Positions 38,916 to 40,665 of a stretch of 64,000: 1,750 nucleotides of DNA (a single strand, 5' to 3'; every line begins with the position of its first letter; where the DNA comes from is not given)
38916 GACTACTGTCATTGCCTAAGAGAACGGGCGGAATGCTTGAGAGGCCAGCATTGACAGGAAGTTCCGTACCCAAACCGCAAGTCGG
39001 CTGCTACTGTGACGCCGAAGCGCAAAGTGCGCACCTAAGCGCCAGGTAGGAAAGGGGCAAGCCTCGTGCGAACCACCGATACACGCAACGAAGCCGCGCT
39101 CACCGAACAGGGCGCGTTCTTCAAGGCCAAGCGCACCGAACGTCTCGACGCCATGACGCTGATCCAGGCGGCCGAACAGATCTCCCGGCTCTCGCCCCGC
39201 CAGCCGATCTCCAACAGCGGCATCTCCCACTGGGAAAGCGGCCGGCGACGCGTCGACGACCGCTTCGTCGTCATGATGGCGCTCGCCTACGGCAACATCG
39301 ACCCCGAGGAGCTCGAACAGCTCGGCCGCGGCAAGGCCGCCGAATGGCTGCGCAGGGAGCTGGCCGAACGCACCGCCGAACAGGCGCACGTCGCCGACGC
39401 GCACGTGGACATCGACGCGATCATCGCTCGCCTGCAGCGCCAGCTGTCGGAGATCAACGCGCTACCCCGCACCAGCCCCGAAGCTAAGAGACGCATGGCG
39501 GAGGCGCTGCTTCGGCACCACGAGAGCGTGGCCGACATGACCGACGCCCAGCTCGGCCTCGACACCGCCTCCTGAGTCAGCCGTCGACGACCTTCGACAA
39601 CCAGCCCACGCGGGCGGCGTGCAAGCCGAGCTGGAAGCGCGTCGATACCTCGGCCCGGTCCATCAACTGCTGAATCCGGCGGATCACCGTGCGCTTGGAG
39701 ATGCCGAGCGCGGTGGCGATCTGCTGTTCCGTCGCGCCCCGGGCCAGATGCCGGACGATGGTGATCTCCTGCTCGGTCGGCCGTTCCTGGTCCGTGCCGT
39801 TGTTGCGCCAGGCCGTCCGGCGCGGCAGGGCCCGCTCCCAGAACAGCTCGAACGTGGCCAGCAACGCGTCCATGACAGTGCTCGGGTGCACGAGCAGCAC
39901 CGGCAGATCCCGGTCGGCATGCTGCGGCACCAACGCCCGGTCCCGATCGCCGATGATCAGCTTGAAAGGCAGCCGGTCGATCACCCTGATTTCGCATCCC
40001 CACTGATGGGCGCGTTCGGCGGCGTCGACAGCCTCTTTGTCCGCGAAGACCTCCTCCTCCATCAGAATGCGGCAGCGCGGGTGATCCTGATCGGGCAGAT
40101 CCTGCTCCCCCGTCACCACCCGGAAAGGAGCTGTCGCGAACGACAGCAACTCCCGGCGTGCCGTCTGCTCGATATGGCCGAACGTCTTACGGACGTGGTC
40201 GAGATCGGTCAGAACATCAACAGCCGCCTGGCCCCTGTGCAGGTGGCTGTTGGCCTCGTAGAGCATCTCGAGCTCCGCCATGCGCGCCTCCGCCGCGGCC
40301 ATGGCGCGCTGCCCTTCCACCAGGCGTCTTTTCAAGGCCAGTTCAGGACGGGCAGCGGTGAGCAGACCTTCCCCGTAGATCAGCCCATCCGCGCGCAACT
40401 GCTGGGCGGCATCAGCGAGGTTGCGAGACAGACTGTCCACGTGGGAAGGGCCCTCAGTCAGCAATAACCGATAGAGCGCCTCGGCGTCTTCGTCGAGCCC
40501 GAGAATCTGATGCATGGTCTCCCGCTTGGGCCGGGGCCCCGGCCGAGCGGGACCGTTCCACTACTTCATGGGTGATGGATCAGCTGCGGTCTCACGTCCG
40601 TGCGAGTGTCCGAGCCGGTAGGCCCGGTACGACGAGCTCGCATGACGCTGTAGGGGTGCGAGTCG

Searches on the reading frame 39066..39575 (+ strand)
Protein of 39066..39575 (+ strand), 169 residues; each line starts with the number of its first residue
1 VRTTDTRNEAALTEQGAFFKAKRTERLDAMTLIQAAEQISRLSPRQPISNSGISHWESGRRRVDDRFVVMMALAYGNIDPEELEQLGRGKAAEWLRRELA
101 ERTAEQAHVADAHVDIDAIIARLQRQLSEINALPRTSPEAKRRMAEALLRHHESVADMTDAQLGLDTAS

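Call 8: search_protein_families(library=pfam, proteins=[window:39066-39575:+], max_evalue=0.01)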
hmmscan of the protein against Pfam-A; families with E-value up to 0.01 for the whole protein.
window:39066-39575:+ (169 aa): 2 families
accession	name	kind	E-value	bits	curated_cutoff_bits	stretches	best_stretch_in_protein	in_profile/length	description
PF13560.12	HTH_31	-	0.00016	22.4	27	1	31-86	16-64/64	Helix-turn-helix domain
PF01381.28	HTH_3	-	0.00064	20.2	23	1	48-83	21-55/55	Helix-turn-helix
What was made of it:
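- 39066..39575 (+): XRE-like helix-turn-helix gene, 169 aa; the candidate repressor. HTH_31 scores 22.4 bits and HTH_3 20.2 bits, both sub-threshold (call 8).
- On XRE / Cro-C1 helix-turn-helix family (gene 39066-39575): HTH_31 scores 22.4 bits (cutoff 27) and HTH_3 20.2 bits (cutoff 23) (call 8).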

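Call 9: search_protein_families(library=phrogs, proteins=[window:39066-39575:+], max_evalue=0.001)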
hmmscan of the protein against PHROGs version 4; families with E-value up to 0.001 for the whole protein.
window:39066-39575:+ (169 aa): 1 family
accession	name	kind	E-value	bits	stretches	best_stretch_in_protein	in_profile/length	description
phrog_8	-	transcription regulation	0.00022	21.8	1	25-97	167-228/346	transcriptional regulator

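Call 22: find_related_loci(query=window:39066-39575:+, collection=viral_contigs, flank=3000)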
Query window:39066-39575:+ (169 aa) in viral_contigs; peptide patterns used: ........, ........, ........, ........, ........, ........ (x = any residue, [..] = any of these).
27 stretches matched a pattern, but none encodes a relative of the query by tblastn (E <= 1e-3).

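Call 23: find_related_loci(query=window:39066-39575:+, collection=genome_contigs, flank=3000)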
Query window:39066-39575:+ (169 aa) in genome_contigs; peptide patterns used: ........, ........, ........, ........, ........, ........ (x = any residue, [..] = any of these).
600 stretches matched a pattern (row limit reached: there are more); 1 encode a relative of the query (tblastn E <= 1e-3); 1 distinct loci.
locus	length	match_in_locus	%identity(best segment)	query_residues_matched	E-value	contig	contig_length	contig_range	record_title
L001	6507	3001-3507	75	3-168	4e-81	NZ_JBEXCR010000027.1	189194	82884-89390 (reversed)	Nonomuraea sp. NPDC005650 NPDC005650_291_G6.ctg-0027, whole genome shotgun sequence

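Call 26: find_homologous_proteins(query=window:39066-39575:+)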
Query window:39066-39575:+ (169 aa): 8 proteins with E <= 0.001 among 306 candidates.
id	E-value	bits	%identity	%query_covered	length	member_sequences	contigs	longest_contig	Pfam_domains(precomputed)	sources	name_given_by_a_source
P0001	4.0e-101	353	100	100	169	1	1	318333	-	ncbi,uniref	ncbi:helix-turn-helix domain-containing protein [Nonomuraea maritima]|uniref:helix-turn-helix domain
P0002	2.7e-78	279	80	99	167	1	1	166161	-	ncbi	ncbi:helix-turn-helix transcriptional regulator [Nonomuraea wenchangensis]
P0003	4.4e-78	279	79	98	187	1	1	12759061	-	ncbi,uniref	ncbi:helix-turn-helix domain-containing protein [Nonomuraea sp. CA-141351]|uniref:helix-turn-helix d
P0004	6.8e-77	275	78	98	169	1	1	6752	-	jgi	jgi:hypothetical protein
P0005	1.3e-76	274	78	99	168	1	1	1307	-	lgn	-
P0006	5.3e-75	269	78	98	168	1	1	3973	-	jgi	jgi:hypothetical protein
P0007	6.0e-71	255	74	99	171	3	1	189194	-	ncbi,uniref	ncbi:helix-turn-helix transcriptional regulator [Nonomuraea sp. NPDC005650]|uniref:helix-turn-helix 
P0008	6.6e-22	96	36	100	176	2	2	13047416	PF13560.13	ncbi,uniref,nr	ncbi:unnamed protein product [[Actinomadura] parvosata subsp. kistnae]|uniref:HTH cro/C1-type domain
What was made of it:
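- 39066..39575 (+): 100% identical to a Nonomuraea maritima protein (call 26).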

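Call 27: find_encoding_contigs(protein=P0002, flank=10000, max_places=2)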
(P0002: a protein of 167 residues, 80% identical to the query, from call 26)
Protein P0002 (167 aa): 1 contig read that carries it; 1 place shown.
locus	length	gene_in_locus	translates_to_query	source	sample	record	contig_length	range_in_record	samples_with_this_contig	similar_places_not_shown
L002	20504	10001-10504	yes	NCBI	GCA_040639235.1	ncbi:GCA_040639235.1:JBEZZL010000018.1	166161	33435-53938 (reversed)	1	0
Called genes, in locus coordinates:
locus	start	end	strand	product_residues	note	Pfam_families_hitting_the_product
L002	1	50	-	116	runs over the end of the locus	-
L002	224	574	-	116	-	-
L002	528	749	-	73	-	-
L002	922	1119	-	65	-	-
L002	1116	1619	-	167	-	PF05866:RusA (weak)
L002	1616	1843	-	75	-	-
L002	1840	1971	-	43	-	-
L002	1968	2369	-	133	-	-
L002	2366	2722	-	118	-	-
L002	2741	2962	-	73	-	-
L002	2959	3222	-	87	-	-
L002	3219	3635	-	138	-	-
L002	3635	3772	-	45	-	-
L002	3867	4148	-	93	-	-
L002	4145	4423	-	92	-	-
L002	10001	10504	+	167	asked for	-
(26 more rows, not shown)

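Call 28: find_encoding_contigs(protein=P0003, flank=10000, max_places=2)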
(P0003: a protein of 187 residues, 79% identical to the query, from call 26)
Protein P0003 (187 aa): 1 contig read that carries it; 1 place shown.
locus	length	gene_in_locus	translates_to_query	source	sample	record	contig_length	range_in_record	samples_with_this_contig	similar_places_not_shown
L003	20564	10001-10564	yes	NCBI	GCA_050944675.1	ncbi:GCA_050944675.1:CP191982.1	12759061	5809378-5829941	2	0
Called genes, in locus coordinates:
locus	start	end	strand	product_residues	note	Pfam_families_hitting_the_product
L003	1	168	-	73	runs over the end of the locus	-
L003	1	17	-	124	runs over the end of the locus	-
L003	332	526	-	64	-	-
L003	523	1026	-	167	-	PF05866:RusA (weak)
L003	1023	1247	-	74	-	-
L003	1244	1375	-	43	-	-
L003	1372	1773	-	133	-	-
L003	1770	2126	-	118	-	-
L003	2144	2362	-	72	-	-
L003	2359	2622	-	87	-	-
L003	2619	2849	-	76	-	-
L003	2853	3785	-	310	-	-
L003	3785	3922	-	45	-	-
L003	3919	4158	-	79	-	-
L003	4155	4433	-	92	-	-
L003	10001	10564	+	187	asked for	-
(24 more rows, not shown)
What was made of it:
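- Checked: The gene starts at 38802 and 39066 agree with the RBS positions, with the public gene calls in related genomes (calls 27, 28) and with a 100% identical 169-aa NCBI protein (call 26).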

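Call 29: find_encoding_contigs(protein=P0004, flank=10000, max_places=2)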
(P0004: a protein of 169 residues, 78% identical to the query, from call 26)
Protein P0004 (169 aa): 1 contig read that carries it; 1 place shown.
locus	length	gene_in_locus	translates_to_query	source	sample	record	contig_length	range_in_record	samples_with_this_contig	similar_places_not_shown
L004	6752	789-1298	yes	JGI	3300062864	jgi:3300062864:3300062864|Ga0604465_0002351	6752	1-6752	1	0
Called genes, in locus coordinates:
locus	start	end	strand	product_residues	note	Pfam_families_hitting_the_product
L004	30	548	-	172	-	PF12728:HTH_17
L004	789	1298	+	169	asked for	-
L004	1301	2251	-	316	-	PF00196:GerE (faint), PF13384:HTH_23 (weak)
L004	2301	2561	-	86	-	-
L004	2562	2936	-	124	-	-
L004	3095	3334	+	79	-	-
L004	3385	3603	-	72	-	PF04149:DUF397 (weak)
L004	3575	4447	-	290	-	PF12844:HTH_19 (faint), PF13560:HTH_31, PF19054:DUF5753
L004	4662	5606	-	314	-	-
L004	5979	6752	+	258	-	?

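Call 30: find_encoding_contigs(protein=P0006, flank=10000, max_places=2)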
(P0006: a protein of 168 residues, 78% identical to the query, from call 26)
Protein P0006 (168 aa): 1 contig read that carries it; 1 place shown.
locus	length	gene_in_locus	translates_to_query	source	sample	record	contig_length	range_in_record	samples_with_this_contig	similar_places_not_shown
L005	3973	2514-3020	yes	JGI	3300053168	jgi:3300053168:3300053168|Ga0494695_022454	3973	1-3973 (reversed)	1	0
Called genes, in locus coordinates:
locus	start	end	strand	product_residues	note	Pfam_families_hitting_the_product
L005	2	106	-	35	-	?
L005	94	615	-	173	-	-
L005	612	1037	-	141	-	-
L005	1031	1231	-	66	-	-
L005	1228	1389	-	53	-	PF12728:HTH_17 (weak)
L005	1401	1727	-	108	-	-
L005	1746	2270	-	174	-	PF12728:HTH_17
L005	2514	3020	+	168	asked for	-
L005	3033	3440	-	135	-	PF00196:GerE (weak)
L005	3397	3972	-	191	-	?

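Call 31: find_encoding_contigs(protein=P0005, flank=10000, max_places=2)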
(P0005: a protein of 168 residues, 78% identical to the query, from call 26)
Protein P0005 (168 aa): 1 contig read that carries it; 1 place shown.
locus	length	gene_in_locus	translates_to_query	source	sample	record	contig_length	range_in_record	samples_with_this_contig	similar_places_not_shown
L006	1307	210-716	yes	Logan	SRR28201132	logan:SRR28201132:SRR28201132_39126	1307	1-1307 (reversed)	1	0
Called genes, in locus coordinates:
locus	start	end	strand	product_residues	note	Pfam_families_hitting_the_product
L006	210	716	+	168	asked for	-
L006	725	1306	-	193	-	?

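Call 32: find_encoding_contigs(protein=P0008, flank=10000, max_places=2)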
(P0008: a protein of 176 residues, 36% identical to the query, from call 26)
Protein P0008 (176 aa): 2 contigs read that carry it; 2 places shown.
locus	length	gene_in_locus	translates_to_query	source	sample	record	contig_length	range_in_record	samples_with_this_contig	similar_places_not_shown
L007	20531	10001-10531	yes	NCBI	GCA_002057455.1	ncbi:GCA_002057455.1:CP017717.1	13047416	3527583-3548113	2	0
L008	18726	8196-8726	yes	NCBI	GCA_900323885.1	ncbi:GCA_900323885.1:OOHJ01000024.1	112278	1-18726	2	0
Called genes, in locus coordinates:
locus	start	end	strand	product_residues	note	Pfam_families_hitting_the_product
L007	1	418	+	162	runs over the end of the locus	-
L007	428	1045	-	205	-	-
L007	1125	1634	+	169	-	-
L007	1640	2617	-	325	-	-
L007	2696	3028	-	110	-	-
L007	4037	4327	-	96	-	-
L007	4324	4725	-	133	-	-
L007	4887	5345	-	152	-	-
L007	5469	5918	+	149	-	-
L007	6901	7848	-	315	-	PF09588:YqaJ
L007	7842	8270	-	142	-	-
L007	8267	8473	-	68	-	-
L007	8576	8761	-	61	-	-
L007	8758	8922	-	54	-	PF12728:HTH_17 (weak)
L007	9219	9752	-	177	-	PF12728:HTH_17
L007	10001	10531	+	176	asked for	PF13560:HTH_31 (faint)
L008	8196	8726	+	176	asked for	PF13560:HTH_31 (faint)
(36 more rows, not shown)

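Call 58: search_solved_structures(query=window:39066-39575:+, max_evalue=1, show_alignments=2)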
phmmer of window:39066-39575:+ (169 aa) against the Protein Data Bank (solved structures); distinct sequences matched with E-value up to 1: 4.
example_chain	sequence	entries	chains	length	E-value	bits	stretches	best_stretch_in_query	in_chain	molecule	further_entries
2rhf_A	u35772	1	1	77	0.069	16.6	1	90-147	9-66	DNA helicase RecQ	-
7cae_C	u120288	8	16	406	0.54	13.7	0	13-78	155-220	ABC transporter, ATP-binding protein SugC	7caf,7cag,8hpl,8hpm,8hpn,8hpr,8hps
7cad_C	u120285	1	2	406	0.54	13.7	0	13-78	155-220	ABC transporter, ATP-binding protein SugC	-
4gyv_A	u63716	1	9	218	0.6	13.6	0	68-141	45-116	FERM, RhoGEF and pleckstrin domain-containing protein 2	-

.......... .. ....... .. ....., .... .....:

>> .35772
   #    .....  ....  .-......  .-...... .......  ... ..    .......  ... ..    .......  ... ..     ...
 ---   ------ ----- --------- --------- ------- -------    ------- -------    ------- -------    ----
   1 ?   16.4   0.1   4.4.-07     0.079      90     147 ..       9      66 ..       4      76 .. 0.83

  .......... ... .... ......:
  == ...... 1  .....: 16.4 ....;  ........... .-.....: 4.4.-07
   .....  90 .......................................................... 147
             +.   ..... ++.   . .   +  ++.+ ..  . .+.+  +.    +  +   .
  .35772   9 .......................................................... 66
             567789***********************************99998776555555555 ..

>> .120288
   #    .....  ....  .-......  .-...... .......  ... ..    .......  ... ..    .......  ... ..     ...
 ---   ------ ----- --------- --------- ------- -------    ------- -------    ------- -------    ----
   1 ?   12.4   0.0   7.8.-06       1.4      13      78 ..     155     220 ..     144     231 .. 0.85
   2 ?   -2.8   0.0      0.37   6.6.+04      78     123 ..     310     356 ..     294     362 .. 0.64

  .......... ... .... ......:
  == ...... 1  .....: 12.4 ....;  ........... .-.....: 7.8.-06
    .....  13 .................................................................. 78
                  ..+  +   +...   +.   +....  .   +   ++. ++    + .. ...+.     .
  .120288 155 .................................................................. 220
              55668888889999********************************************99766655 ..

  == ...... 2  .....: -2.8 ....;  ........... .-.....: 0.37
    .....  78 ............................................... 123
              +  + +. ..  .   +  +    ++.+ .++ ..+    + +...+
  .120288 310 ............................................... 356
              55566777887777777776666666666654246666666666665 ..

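Call 76: find_related_loci(query=A3, collection=viral_contigs, flank=2500)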
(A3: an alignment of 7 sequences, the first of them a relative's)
Query A3 (169 aa) in viral_contigs; peptide patterns used: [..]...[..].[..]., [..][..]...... (x = any residue, [..] = any of these).
24 stretches matched a pattern, but none encodes a relative of the query by tblastn (E <= 1e-3).

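Call 86: predict_structure(alignment_id=A3)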
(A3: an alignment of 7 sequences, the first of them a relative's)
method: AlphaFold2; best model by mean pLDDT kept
length: 169 residues; sequences in the alignment: 7
mean_pLDDT: 57.7   pTM: 0.33
mean pLDDT of the five models: 57.7, 54.1, 52.7, 49.6, 49.4
residues with pLDDT >= 90: 0; 70-90: 52; 50-70: 49; < 50: 68
segments of 3 or more residues with pLDDT < 50: 1-27, 40-61, 106-112, 158-169
pLDDT, mean of each block of 10 residues (from residue 1): 38 36 46 54 43 41 59 65 71 77 55 60 79 83 75 57 39
secondary structure, 60 per line:
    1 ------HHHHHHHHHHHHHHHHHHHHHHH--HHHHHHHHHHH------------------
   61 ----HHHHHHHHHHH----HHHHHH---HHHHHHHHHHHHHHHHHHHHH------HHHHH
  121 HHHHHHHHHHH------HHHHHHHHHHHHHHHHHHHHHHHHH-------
elements in order: H7-29 H32-42 H65-75 H80-85 H89-109 H116-131 H138-162
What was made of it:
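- On XRE / Cro-C1 helix-turn-helix family (gene 39066-39575): The AlphaFold2 model is too poor to use (call 86).
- The XRE gene's own Pfam scores are below cutoff and its AlphaFold2 model is poor (pLDDT 58, call 86).
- Tried and rejected: Structure of the XRE protein: the model was too poor to search with (call 86).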

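Call 87: search_solved_structures(query=A3, max_evalue=1, show_alignments=2)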
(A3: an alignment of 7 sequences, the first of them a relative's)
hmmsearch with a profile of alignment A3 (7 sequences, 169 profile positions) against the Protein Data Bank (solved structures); distinct sequences matched with E-value up to 1: 1.
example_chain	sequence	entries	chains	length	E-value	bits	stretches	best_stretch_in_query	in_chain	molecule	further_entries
2rhf_A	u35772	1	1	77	0.38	14.2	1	91-150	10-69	DNA helicase RecQ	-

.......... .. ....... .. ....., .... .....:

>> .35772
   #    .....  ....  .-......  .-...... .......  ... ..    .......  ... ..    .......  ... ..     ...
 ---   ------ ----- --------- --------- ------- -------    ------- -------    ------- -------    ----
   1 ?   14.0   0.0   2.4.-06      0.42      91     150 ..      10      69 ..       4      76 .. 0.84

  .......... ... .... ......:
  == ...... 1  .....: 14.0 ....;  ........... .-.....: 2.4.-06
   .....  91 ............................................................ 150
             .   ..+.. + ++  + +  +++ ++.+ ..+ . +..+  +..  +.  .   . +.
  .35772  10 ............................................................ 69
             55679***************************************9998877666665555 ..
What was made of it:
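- On XRE / Cro-C1 helix-turn-helix family (gene 39066-39575): No PDB sequence hit to an HTH (calls 58, 87).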

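Call 88: search_protein_families(library=ncbifam, proteins=[window:39066-39575:+, P0008], max_evalue=0.1)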
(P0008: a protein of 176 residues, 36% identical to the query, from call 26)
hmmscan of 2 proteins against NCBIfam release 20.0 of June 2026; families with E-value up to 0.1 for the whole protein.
window:39066-39575:+ (169 aa): 0 families

P0008 (176 aa): 0 families

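Call 93: search_protein_representatives(alignment_id=A3)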
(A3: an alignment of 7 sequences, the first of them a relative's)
Query: 7 sequences, 169 profile positions. Proteins with E-value up to 0.001 (for the whole library): 17; up to 1e-10: 5; up to 1e-30: 3. The best 17 are listed.
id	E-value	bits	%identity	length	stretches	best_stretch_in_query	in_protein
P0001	1.0e-91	322.0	-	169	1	1-169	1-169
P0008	1.8e-68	246.3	-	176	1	1-169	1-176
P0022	4.4e-49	183.2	-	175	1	3-168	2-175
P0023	5.5e-25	104.8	-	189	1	3-169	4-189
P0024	8.5e-16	74.9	-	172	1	28-165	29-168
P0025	1.5e-08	51.3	-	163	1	10-163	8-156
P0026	1.0e-07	48.7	-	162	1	28-150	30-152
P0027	2.1e-07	47.6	-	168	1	28-153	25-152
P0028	4.9e-07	46.4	-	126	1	53-162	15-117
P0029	1.2e-06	45.2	-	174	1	34-163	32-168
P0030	1.6e-06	44.8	-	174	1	7-151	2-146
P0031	4.8e-06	43.2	-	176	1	17-163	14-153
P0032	7.5e-06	42.6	-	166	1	18-163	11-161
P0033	1.0e-04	38.9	-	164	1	20-162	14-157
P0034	1.4e-04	38.4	-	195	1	19-151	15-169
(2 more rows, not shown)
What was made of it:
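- Closest known: Lambda/434/P22 immC-type genetic switch. Different: The protein family is very rare, with 17 clusters in 1.84 billion proteins (call 93).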

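Call 95: search_protein_families(library=pfam, alignment_id=A7, max_evalue=0.01)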
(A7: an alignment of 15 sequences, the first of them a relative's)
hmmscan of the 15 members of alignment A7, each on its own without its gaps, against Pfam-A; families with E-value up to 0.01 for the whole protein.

A. member 1, P0001 (169 aa): 2 families
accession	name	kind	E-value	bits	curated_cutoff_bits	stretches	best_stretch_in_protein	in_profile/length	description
PF13560.12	HTH_31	-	0.00016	22.4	27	1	31-86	16-64/64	Helix-turn-helix domain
PF01381.28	HTH_3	-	0.00064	20.2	23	1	48-83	21-55/55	Helix-turn-helix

B. families by the number of members that match (of 15 scanned): 3 families
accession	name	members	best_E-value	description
PF13560.12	HTH_31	8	1.2e-06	Helix-turn-helix domain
PF01381.28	HTH_3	4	0.0002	Helix-turn-helix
PF12844.13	HTH_19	1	0.0027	Helix-turn-helix domain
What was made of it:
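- On XRE / Cro-C1 helix-turn-helix family (gene 39066-39575): 8 of 15 family representatives match HTH_31 (best E-value 1.2e-6) and 4 match HTH_3 (call 95).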

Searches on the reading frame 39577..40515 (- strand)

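Call 8: search_protein_families(library=pfam, proteins=[window:39577-40515:-], max_evalue=0.01)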
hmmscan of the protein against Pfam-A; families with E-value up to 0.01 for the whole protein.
window:39577-40515:- (312 aa): 8 families
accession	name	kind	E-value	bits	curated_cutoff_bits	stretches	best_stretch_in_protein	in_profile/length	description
PF13384.12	HTH_23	-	3.9e-07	30.1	24.6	1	251-283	8-40/50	Homeodomain-like domain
PF00196.25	GerE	-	1e-06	28.7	23.5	1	247-296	4-53/57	Bacterial regulatory proteins, luxR family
PF13412.12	HTH_24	-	0.0009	19.2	21.9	1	260-286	17-43/48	Winged helix-turn-helix DNA-binding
PF08279.18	HTH_11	-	0.0012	19.2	25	1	259-284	13-39/55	HTH domain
PF13551.12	HTH_29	-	0.0021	18.6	28.1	0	251-279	2-31/64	Winged helix-turn helix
PF01978.25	TrmB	-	0.0044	17.3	25.6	0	260-287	22-49/68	Sugar-specific transcriptional regulator TrmB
PF13404.12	HTH_AsnC-type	-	0.0051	17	27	0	264-284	21-41/42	AsnC-type helix-turn-helix domain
PF13542.12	HTH_Tnp_ISL3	-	0.0068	16.3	27.4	0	253-283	20-49/51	Helix-turn-helix domain of transposase family ISL3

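Call 9: search_protein_families(library=phrogs, proteins=[window:39577-40515:-], max_evalue=0.001)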
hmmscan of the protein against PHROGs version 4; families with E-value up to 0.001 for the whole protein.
window:39577-40515:- (312 aa): 4 families
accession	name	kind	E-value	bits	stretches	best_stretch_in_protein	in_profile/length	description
phrog_3282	-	transcription regulation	8.5e-11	43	1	240-310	42-112/158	sigma factor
phrog_12540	-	unknown function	0.00022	22.4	1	231-298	9-78/153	-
phrog_664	-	DNA, RNA and nucleotide metabolism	0.0004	21.3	1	243-282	82-122/210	DNA binding protein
phrog_3855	-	DNA, RNA and nucleotide metabolism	0.00056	21.3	1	241-285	60-104/115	HTH DNA binding protein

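Call 88: search_protein_families(library=ncbifam, proteins=[window:39577-40515:-], max_evalue=0.1)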
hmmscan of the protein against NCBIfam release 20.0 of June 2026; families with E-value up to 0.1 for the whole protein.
window:39577-40515:- (312 aa): 23 families
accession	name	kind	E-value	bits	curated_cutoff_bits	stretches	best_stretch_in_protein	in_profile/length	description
NF052366.1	photon_PedR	equivalog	2.5e-07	30.8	120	1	248-301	5-58/74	photosynthetic electron transport-dependent transcriptional regulator PedR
NF047785.1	respo_reg_MadR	equivalog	3.7e-06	26.5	300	1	238-304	141-207/209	MadR family response regulator transcription factor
TIGR03020.2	EpsA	equivalog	1.7e-05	24.6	170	1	243-295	188-240/247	XrtB/PEP-CTERM-associated transcriptional regulator EpsA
NF007708.0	PRK10403.1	equivalog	4.9e-05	22.9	343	1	246-294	154-202/215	nitrate/nitrite response regulator protein NarP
NF047402.1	TransRegVisN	equivalog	0.00032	20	250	1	247-302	187-242/246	transcriptional regulator VisN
NF007419.0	PRK09958.1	equivalog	0.0013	18.3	251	1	247-299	145-197/204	acid-sensing system DNA-binding response regulator EvgA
NF007935.0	PRK10651.1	equivalog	0.0013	17.9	250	1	236-294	146-204/216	two-component system response regulator NarL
NF052445.1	RespRegMctR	equivalog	0.0016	17.9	300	1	241-296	140-195/205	two-component system response regulator MctR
NF007505.1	PRK10100.1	equivalog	0.0017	18.1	250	1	234-295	133-194/204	biofilm master transcriptional regulator CsgD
NF007685.0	PRK10360.1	equivalog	0.0021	17.9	258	1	241-296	133-188/196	response regulator transcription factor UhpA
TIGR01884.1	cas_HTH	subfamily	0.004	16.5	60.2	1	245-286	139-182/202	CRISPR-associated CARF protein Csa3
TIGR02937.1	sigma70-ECF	superfamily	0.0096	15.6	42.9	1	246-287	120-160/165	sigma-70 family RNA polymerase sigma factor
TIGR03541.1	reg_near_HchA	equivalog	0.014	14.9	215.6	1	237-293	163-219/232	PA1136 family autoinducer-binding transcriptional regulator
TIGR00122.1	birA_repr_reg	equivalog_domain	0.024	14.5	70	0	263-286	16-39/69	biotin operon repressor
NF041232.1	BagY_FevT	exception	0.027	13.3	700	1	247-296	298-347/367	LuxR family transcriptional regulator BagY/FevT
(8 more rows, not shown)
